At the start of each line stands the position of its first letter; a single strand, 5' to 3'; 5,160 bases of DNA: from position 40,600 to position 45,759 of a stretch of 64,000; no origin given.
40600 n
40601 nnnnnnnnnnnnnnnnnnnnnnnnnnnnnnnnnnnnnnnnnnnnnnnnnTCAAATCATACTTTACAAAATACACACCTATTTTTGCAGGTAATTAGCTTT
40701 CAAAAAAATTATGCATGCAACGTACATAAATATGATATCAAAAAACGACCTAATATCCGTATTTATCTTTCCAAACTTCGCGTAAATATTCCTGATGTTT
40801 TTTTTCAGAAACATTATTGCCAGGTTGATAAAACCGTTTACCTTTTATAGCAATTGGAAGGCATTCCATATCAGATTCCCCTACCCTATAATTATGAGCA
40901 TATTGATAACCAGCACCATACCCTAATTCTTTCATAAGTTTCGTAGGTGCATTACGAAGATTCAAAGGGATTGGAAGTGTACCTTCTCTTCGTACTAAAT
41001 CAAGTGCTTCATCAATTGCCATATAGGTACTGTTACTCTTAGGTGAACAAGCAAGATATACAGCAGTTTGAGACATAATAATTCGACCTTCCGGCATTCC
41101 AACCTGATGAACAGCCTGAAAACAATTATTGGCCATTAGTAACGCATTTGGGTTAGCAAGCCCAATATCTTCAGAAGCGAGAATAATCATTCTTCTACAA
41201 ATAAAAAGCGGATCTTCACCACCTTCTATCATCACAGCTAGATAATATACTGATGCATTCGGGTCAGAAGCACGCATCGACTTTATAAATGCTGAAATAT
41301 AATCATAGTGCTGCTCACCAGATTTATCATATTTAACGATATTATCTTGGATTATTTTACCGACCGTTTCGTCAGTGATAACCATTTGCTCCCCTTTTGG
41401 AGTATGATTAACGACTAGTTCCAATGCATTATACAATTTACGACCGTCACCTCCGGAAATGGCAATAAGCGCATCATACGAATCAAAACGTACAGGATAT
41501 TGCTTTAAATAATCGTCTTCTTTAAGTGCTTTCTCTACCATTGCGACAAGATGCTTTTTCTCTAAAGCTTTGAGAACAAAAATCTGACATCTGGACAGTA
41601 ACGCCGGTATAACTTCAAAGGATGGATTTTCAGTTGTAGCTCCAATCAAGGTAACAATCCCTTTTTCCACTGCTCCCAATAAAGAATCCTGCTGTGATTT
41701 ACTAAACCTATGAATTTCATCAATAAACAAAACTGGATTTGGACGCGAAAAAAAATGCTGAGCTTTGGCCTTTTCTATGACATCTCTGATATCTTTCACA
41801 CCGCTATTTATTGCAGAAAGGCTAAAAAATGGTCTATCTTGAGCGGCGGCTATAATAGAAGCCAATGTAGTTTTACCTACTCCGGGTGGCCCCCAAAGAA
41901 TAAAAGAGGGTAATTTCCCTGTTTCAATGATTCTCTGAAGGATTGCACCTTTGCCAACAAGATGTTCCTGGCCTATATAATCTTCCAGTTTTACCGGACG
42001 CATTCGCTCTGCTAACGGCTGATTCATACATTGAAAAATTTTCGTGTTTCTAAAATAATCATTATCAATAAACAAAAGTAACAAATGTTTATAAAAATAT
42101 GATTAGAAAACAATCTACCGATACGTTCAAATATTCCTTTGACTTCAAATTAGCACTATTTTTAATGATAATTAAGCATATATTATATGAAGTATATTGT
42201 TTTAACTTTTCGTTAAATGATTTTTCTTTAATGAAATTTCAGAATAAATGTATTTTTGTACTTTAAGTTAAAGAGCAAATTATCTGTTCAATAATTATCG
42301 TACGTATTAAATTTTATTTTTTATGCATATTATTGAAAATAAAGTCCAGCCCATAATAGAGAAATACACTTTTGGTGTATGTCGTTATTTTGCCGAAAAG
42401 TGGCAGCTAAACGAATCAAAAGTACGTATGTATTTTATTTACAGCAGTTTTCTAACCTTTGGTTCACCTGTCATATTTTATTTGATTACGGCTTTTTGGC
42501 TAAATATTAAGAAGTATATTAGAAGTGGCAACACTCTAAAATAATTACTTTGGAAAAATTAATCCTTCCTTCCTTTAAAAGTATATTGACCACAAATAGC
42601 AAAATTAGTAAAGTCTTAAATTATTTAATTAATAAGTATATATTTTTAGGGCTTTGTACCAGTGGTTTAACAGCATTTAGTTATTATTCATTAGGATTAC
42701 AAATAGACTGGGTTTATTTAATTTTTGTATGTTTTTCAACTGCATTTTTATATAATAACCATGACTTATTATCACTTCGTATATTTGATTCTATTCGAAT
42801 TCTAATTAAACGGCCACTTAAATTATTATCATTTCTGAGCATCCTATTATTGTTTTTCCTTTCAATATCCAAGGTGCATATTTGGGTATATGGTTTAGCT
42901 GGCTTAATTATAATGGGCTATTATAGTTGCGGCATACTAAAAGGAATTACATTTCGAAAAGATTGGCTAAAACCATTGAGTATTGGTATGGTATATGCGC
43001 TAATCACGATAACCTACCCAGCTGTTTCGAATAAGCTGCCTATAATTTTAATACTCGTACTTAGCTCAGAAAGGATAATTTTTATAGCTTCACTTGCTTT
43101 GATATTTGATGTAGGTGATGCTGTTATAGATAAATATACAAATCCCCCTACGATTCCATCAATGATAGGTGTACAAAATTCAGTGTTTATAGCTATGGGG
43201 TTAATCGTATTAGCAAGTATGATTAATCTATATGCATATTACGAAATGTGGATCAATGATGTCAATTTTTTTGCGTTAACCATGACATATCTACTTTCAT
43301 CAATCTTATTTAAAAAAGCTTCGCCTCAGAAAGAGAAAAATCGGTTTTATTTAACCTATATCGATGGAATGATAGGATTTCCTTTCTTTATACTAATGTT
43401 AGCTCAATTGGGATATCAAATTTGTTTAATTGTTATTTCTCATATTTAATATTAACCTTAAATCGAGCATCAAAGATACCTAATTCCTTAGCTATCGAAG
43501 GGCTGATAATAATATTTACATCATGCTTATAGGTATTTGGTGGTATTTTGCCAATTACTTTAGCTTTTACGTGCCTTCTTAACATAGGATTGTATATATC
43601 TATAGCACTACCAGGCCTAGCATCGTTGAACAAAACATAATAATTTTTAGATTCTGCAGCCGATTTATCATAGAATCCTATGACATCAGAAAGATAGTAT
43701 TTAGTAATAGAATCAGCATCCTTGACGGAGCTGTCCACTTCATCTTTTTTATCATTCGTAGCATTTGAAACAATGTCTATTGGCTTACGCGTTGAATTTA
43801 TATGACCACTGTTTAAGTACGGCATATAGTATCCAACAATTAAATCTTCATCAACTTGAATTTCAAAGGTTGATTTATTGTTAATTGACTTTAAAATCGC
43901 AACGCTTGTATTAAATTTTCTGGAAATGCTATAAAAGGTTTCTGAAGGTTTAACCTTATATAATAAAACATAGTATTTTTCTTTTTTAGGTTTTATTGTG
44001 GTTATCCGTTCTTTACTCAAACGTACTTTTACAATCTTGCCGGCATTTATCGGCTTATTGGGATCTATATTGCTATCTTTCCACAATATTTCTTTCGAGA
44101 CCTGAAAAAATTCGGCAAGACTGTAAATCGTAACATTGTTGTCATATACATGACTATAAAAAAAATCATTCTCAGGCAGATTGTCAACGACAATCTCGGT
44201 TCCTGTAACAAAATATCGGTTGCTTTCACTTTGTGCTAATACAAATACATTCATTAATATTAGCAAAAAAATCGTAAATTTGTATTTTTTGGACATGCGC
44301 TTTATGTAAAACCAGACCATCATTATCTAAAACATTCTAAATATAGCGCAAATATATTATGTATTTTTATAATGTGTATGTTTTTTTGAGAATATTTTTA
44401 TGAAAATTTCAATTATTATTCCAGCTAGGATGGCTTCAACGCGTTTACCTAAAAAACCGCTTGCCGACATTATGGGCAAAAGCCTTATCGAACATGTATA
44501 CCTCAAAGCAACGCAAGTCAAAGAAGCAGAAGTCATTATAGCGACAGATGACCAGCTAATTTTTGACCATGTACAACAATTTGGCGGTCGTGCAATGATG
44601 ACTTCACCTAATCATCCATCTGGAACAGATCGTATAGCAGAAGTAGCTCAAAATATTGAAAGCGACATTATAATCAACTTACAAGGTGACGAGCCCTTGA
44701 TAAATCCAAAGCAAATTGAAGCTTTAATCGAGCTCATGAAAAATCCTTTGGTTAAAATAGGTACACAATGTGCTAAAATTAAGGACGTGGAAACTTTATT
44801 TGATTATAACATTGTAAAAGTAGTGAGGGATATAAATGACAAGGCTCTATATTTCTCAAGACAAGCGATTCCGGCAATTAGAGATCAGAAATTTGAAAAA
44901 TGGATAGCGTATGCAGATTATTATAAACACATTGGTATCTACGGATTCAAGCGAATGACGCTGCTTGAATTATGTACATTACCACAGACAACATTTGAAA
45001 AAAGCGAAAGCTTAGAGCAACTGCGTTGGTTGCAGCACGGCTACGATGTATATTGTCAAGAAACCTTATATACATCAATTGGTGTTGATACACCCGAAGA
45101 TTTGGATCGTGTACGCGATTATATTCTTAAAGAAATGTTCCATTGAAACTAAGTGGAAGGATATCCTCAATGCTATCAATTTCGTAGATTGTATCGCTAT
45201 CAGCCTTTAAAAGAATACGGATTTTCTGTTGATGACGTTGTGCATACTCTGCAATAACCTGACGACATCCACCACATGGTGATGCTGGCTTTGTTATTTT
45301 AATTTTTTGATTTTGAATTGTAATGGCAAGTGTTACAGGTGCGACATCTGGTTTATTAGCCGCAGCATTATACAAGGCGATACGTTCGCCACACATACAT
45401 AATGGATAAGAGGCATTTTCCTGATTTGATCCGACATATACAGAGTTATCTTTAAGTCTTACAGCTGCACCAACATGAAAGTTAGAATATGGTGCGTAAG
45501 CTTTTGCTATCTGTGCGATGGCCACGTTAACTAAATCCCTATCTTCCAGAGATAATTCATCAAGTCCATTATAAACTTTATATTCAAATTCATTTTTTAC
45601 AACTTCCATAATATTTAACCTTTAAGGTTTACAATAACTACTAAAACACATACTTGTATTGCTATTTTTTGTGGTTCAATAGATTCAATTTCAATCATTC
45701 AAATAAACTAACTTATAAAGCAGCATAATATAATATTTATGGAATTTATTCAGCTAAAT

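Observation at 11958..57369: Four giant T9SS-cargo paralogues share one collinear Cys-rich chassis but carry unrelated N-terminal heads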

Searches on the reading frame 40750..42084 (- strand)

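Call 10: search_protein_families(library=ncbifam, proteins=[window:40750-42084:-], max_evalue=0.00001)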
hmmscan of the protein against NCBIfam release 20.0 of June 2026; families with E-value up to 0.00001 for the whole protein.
window:40750-42084:- (444 aa): 54 families (the best 25 are shown)
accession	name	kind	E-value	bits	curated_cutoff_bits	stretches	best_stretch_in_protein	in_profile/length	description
NF009881.0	PRK13341.1-2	equivalog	6.1e-135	450.9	651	1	17-432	11-429/736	AAA family ATPase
NF009883.0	PRK13341.1-4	equivalog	1.5e-119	400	668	1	21-434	18-434/729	AAA family ATPase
NF009880.0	PRK13341.1-1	equivalog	2.2e-106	356.6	891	1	21-443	5-411/599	AAA family ATPase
NF009882.0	PRK13341.1-3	equivalog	8.5e-98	328.3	1197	1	19-436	15-435/734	AAA family ATPase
NF011289.0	PRK14700.1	equivalog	4.1e-59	200.2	570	1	138-437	3-294/300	recombination factor protein RarA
TIGR02397.1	dnaX_nterm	equivalog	1.2e-22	80.7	250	2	91-250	94-248/355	DNA polymerase III subunit gamma/tau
NF001679.0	PRK00440.1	equivalog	9.2e-19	67.7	303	1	20-227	4-211/322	replication factor C small subunit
NF006585.0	PRK09111.1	equivalog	6.6e-18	64.7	604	2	91-188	125-221/616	DNA polymerase III subunit gamma/tau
NF011524.0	PRK14963.1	equivalog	4.2e-17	62.4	601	2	91-187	93-188/647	DNA polymerase III subunits gamma and tau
NF004549.0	PRK05896.1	equivalog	1.4e-16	60.4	578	1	91-215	96-215/642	DNA polymerase III subunits gamma and tau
NF011526.0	PRK14965.1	equivalog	2.7e-16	59.5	670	2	91-187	96-191/578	DNA polymerase III subunits gamma and tau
NF000868.0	PRK00080.1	equivalog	1.3e-15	57.2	282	1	24-145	15-132/330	Holliday junction branch migration DNA helicase RuvB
NF011512.0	PRK14950.1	equivalog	4.8e-15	55.7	593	1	91-185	97-190/585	DNA polymerase III subunits gamma and tau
NF011531.0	PRK14971.1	equivalog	7.7e-15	54.7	685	1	91-184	98-190/614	DNA polymerase III subunit gamma/tau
NF011510.0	PRK14948.1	equivalog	9.8e-15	54.3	593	1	91-185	100-193/640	DNA polymerase III subunit gamma/tau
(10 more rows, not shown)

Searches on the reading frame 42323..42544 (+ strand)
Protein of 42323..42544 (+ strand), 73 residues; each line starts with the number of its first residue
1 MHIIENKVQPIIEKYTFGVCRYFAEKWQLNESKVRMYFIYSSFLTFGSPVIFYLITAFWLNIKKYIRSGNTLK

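Call 69: find_encoding_contigs(protein=window:42323-42544:+, flank=10000, max_places=6)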
Protein window:42323-42544:+ (73 aa): 13 contigs read that carry it; 6 places shown.
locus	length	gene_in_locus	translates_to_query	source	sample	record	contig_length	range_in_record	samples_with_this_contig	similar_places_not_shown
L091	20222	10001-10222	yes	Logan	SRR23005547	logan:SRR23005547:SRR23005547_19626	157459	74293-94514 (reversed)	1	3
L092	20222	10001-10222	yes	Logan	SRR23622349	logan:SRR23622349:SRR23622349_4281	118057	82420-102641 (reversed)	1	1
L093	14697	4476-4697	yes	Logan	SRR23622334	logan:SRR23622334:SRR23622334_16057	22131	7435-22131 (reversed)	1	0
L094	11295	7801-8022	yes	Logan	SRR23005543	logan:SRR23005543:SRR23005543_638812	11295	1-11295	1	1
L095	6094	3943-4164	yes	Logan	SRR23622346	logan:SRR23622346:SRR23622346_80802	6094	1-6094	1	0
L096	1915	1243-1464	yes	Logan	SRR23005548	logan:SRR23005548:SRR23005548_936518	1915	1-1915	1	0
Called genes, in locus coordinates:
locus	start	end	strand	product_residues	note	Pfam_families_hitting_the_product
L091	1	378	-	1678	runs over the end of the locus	PF00963:Cohesin (weak), PF18962:Por_Secre_tail (weak)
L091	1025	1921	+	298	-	-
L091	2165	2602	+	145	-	PF02082:Rrf2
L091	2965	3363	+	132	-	PF01152:Bac_globin (weak)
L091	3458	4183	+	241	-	PF04405:ScdA_N, PF01814:Hemerythrin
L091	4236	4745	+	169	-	PF13473:Cupredoxin_1 (faint), PF00127:Copper-bind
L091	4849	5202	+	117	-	PF04343:DUF488, PF22751:DUF488-N3a, PF22752:DUF488-N3i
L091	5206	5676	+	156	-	PF01814:Hemerythrin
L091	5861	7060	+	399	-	PF00155:Aminotran_1_2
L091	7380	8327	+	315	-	PF01544:CorA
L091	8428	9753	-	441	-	PF05496:RuvB_N, PF00158:Sigma54_activat (faint), PF13173:AAA_14 (faint), PF14532:Sigma54_activ_2 (faint), PF00004:AAA, PF07728:AAA_5 (faint), PF16193:AAA_assoc_2, PF12002:MgsA_C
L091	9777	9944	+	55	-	-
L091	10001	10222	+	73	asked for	-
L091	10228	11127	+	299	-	-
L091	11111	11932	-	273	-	PF01476:LysM (weak)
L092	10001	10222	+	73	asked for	-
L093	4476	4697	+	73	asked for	-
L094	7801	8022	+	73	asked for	-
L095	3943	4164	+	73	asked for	-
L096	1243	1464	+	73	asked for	-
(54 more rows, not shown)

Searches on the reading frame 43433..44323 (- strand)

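Call 44: search_protein_families(library=pfam, proteins=[window:43433-44323:-], max_evalue=0.001)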
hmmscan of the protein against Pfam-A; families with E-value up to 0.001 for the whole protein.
window:43433-44323:- (296 aa): 1 family
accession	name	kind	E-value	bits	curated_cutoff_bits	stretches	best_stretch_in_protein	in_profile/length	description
PF01476.26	LysM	-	1.2e-11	44.7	20.9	1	122-162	1-41/43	LysM domain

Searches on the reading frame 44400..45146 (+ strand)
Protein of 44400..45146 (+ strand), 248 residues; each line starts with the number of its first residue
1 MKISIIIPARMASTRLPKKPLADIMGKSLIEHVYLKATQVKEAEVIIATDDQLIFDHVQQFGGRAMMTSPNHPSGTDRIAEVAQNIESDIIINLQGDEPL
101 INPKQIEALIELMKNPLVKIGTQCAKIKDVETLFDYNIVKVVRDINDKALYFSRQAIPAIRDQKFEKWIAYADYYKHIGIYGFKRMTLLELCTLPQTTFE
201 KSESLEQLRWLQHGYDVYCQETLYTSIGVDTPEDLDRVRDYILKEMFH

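Call 49: search_protein_families(library=pfam, proteins=[window:44400-45146:+], max_evalue=0.001)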
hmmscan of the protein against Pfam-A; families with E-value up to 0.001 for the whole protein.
window:44400-45146:+ (248 aa): 2 families
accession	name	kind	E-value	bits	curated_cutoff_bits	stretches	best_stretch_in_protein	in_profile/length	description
PF02348.25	CTP_transf_3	-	1.1e-57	195.8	22.6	1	5-214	2-214/217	Cytidylyltransferase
PF12804.13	NTP_transf_3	-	1.7e-07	32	27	1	10-115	11-113/160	MobA-like NTP transferase domain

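Call 68: find_encoding_contigs(protein=window:44400-45146:+, flank=10000, max_places=6)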
Protein window:44400-45146:+ (248 aa): 3 contigs read that carry it; 2 places shown.
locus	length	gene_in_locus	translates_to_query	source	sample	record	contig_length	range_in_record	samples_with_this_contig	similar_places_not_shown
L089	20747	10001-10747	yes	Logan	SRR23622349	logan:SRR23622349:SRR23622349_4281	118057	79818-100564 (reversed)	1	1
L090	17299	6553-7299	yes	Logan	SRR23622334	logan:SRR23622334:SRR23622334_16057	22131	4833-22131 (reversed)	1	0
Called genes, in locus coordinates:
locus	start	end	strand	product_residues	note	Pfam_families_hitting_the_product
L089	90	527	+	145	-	PF02082:Rrf2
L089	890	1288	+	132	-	PF01152:Bac_globin (weak)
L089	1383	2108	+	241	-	PF04405:ScdA_N, PF01814:Hemerythrin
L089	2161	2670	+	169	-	PF13473:Cupredoxin_1 (faint), PF00127:Copper-bind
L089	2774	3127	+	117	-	PF04343:DUF488, PF22751:DUF488-N3a, PF22752:DUF488-N3i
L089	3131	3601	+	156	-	PF01814:Hemerythrin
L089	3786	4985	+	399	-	PF00155:Aminotran_1_2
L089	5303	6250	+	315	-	PF01544:CorA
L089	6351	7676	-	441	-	PF05496:RuvB_N, PF00158:Sigma54_activat (faint), PF13173:AAA_14 (faint), PF14532:Sigma54_activ_2 (faint), PF00004:AAA, PF07728:AAA_5 (faint), PF16193:AAA_assoc_2, PF12002:MgsA_C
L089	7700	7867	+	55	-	-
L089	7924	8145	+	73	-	-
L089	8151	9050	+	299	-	-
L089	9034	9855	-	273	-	PF01476:LysM (weak)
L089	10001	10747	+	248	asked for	PF02348:CTP_transf_3, PF12804:NTP_transf_3 (weak)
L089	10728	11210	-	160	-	PF08211:dCMP_cyt_deam_2, PF00383:dCMP_cyt_deam_1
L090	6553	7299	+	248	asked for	PF02348:CTP_transf_3, PF12804:NTP_transf_3 (weak)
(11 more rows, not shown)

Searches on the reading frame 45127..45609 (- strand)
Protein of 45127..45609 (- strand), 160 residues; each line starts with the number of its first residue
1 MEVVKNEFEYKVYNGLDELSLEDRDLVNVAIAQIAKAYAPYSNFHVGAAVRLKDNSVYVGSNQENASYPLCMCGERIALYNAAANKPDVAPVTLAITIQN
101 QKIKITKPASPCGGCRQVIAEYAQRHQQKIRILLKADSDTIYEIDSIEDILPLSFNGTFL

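Call 49: search_protein_families(library=pfam, proteins=[window:45127-45609:-], max_evalue=0.001)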
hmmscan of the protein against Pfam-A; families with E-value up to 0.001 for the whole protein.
window:45127-45609:- (160 aa): 2 families
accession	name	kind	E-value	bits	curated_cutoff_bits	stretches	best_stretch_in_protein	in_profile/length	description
PF00383.29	dCMP_cyt_deam_1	-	8.1e-15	55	25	1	23-123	4-94/102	Cytidine and deoxycytidylate deaminase zinc-binding region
PF08211.18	dCMP_cyt_deam_2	-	8.8e-12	45.8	25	1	20-107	40-125/130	Cytidine and deoxycytidylate deaminase zinc-binding region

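Call 67: find_encoding_contigs(protein=window:45127-45609:-, flank=10000, max_places=6)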
Protein window:45127-45609:- (160 aa): 4 contigs read that carry it; 3 places shown.
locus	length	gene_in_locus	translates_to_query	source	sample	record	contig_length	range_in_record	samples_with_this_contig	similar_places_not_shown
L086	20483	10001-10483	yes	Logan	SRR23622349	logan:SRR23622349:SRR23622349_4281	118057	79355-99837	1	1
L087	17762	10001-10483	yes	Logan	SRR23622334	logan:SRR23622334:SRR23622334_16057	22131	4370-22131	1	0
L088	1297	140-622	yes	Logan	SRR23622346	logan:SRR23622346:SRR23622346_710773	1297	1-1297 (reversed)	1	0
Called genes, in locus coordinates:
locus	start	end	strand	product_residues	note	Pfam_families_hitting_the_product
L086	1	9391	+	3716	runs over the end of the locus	PF02494:HYR (weak), PF00404:Dockerin_1 (weak)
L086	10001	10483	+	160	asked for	PF08211:dCMP_cyt_deam_2, PF00383:dCMP_cyt_deam_1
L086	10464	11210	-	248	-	PF02348:CTP_transf_3, PF12804:NTP_transf_3 (weak)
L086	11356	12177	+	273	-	PF01476:LysM (weak)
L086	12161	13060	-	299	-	-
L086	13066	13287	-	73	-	-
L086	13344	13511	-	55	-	-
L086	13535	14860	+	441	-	PF05496:RuvB_N, PF00158:Sigma54_activat (faint), PF13173:AAA_14 (faint), PF14532:Sigma54_activ_2 (faint), PF00004:AAA, PF07728:AAA_5 (faint), PF16193:AAA_assoc_2, PF12002:MgsA_C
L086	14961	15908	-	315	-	PF01544:CorA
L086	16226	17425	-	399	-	PF00155:Aminotran_1_2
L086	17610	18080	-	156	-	PF01814:Hemerythrin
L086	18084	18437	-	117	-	PF04343:DUF488, PF22751:DUF488-N3a, PF22752:DUF488-N3i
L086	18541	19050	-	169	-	PF13473:Cupredoxin_1 (faint), PF00127:Copper-bind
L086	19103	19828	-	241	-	PF04405:ScdA_N, PF01814:Hemerythrin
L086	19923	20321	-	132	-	PF01152:Bac_globin (weak)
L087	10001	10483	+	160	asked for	PF08211:dCMP_cyt_deam_2, PF00383:dCMP_cyt_deam_1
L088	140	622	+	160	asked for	PF08211:dCMP_cyt_deam_2, PF00383:dCMP_cyt_deam_1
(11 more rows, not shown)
